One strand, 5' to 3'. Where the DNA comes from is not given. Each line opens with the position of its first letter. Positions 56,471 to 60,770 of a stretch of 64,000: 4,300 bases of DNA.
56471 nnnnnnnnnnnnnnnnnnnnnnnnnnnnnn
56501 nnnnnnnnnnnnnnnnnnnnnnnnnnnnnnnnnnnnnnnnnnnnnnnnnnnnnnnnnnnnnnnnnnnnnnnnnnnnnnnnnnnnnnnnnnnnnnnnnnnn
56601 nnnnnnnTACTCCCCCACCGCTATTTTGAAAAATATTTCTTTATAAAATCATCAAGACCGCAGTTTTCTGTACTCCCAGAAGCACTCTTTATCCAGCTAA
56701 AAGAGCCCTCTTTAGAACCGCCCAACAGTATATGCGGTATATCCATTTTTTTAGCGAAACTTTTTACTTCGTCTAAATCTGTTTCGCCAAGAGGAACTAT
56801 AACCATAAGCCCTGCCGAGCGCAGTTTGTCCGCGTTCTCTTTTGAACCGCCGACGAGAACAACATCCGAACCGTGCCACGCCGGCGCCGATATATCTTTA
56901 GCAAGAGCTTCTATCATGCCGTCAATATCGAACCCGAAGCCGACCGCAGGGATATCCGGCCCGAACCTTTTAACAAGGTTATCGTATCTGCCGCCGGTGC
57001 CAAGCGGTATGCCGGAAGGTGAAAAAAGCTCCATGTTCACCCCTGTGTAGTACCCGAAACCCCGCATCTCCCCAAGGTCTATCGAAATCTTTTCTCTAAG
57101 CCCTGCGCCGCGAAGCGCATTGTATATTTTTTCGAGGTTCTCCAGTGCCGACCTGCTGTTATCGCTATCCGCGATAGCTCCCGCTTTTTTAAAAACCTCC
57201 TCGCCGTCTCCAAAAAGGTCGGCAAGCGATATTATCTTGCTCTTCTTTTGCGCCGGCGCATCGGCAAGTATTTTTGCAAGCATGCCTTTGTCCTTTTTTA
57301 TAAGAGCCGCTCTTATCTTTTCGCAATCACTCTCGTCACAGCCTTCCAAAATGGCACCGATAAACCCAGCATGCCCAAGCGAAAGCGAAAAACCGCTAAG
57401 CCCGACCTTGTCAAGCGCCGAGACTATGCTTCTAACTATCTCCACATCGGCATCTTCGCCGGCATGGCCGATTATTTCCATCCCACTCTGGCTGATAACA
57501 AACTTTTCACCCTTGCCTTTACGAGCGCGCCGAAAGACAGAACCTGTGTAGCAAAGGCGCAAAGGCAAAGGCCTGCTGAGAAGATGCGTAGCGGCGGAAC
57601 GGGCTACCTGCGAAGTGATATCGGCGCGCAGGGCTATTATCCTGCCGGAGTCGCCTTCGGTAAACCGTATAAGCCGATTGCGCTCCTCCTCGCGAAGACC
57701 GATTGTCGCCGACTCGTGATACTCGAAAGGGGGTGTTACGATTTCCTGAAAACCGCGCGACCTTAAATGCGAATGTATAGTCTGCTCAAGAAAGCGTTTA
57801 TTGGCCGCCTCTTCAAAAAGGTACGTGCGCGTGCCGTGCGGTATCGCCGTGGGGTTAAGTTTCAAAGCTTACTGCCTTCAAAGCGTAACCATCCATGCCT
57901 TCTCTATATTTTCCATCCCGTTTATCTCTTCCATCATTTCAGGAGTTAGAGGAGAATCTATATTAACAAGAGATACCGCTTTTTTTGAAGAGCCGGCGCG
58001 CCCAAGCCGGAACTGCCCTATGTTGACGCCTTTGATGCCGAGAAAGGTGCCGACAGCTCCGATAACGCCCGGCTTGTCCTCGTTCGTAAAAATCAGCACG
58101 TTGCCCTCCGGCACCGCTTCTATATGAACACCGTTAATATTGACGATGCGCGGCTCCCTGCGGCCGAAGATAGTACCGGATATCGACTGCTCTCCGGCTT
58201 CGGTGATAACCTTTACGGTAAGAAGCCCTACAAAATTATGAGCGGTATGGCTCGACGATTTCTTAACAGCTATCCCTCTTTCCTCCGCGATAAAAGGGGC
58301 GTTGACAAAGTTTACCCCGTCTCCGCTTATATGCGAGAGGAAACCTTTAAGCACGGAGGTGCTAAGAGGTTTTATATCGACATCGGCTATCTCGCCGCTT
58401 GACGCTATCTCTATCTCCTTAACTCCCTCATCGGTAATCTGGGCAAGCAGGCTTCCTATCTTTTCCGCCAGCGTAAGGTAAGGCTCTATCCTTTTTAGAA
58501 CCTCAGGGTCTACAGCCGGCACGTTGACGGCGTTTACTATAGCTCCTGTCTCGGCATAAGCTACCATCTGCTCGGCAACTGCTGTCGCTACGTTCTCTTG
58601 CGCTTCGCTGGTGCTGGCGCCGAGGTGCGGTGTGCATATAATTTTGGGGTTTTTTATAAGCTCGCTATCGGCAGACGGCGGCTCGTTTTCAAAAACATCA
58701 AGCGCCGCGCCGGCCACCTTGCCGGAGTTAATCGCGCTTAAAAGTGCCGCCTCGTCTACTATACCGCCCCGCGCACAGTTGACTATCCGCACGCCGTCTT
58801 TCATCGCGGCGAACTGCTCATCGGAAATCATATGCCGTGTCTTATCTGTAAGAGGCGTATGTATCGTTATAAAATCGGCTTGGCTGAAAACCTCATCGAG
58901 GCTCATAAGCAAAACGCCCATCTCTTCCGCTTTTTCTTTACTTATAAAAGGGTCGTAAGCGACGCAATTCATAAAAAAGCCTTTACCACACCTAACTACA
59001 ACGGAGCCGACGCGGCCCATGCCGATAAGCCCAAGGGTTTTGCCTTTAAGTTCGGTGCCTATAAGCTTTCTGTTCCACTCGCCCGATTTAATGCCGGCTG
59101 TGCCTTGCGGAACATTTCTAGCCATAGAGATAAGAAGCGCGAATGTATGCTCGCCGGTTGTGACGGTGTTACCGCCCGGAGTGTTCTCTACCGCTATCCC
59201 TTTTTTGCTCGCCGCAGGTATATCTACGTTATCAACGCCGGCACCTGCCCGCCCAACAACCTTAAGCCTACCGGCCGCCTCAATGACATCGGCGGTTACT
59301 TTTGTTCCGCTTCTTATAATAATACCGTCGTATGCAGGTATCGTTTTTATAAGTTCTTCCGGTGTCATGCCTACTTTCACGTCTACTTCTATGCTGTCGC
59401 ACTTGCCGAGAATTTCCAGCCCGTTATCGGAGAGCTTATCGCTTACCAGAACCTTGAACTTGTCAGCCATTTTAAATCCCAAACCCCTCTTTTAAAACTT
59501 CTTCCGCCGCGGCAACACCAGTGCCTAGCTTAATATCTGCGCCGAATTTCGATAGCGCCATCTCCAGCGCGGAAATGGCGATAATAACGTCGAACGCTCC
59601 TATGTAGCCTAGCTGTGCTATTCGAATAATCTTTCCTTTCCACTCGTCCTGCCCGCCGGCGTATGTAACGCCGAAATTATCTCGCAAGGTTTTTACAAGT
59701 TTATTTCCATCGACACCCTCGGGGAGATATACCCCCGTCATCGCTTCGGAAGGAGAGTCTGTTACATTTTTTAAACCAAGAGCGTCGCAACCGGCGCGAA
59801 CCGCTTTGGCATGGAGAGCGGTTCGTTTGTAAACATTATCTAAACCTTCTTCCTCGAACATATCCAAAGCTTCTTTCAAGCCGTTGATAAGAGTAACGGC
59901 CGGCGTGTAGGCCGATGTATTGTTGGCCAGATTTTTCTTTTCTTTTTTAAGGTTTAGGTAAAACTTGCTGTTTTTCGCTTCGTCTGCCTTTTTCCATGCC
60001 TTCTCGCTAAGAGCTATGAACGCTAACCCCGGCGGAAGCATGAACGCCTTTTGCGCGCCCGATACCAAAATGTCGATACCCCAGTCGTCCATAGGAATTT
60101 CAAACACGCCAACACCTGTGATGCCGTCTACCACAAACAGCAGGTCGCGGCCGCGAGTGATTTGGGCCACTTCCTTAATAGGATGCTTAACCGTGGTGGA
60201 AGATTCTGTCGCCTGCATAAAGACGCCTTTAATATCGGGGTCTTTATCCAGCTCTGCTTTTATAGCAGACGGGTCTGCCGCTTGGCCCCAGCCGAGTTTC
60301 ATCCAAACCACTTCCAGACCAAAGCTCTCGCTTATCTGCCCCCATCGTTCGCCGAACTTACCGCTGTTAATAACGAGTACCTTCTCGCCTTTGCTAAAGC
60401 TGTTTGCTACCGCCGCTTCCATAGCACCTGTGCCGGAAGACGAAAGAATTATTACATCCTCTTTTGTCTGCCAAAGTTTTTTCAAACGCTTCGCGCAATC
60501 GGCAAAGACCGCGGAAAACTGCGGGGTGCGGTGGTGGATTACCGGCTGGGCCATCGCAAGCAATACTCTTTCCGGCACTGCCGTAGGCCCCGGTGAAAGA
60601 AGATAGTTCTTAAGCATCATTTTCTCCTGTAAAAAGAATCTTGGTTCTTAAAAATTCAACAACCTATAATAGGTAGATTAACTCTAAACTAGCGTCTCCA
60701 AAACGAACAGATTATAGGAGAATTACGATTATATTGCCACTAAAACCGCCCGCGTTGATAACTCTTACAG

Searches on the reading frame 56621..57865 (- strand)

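Call 50: search_protein_families(library=pfam, proteins=[window:56621-57865:-], max_evalue=0.000001)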
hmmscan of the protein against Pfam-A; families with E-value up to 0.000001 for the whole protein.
window:56621-57865:- (414 aa): 1 family
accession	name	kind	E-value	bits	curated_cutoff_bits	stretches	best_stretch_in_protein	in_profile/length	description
PF13393.11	tRNA-synt_His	-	2.3e-72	244.3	25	1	12-315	2-306/308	Histidyl-tRNA synthetase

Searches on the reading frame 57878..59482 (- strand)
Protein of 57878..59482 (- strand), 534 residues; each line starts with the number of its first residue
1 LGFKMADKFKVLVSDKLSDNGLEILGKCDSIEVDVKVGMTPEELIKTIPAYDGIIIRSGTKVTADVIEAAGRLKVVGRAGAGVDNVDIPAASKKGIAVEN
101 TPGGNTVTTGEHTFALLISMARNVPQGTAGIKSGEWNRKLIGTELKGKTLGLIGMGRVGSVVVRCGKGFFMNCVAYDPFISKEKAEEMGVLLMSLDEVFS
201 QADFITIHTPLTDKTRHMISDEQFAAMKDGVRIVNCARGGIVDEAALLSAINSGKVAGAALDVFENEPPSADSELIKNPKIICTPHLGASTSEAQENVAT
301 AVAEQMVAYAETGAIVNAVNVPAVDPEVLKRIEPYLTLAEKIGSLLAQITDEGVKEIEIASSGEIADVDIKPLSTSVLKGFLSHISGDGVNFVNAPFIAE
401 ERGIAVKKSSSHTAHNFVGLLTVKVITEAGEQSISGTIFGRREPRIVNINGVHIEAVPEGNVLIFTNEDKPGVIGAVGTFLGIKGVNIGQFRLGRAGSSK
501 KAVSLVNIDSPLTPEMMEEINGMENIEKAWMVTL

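Call 77: search_protein_families(library=pfam, proteins=[window:57878-59482:-], max_evalue=0.0001)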
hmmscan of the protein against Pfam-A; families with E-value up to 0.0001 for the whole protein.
window:57878-59482:- (534 aa): 4 families
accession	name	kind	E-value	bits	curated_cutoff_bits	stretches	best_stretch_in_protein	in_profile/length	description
PF02826.25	2-Hacid_dh_C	-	5e-62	208.9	25.1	1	114-288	1-178/178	D-isomer specific 2-hydroxyacid dehydrogenase, NAD binding domain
PF00389.36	2-Hacid_dh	-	2.2e-37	128.2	24.6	1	11-320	1-134/134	D-isomer specific 2-hydroxyacid dehydrogenase, catalytic domain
PF19304.4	PGDH_inter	-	8.5e-37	126.3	27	1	331-450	1-119/119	D-3-phosphoglycerate dehydrogenase intervening domain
PF01842.31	ACT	-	7.2e-06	26.1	27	1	462-521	2-62/66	ACT domain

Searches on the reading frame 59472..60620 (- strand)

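Call 77: search_protein_families(library=pfam, proteins=[window:59472-60620:-], max_evalue=0.0001)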
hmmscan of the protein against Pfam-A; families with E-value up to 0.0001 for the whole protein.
window:59472-60620:- (382 aa): 2 families
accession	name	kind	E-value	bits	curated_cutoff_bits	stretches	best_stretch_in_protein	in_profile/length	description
PF00266.25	Aminotran_5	-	8e-28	97.9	21.5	1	6-323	2-338/371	Aminotransferase class-V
PF01053.26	Cys_Met_Meta_PP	-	3e-06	26.5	27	1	57-191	70-198/381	Cys/Met metabolism PLP-dependent enzyme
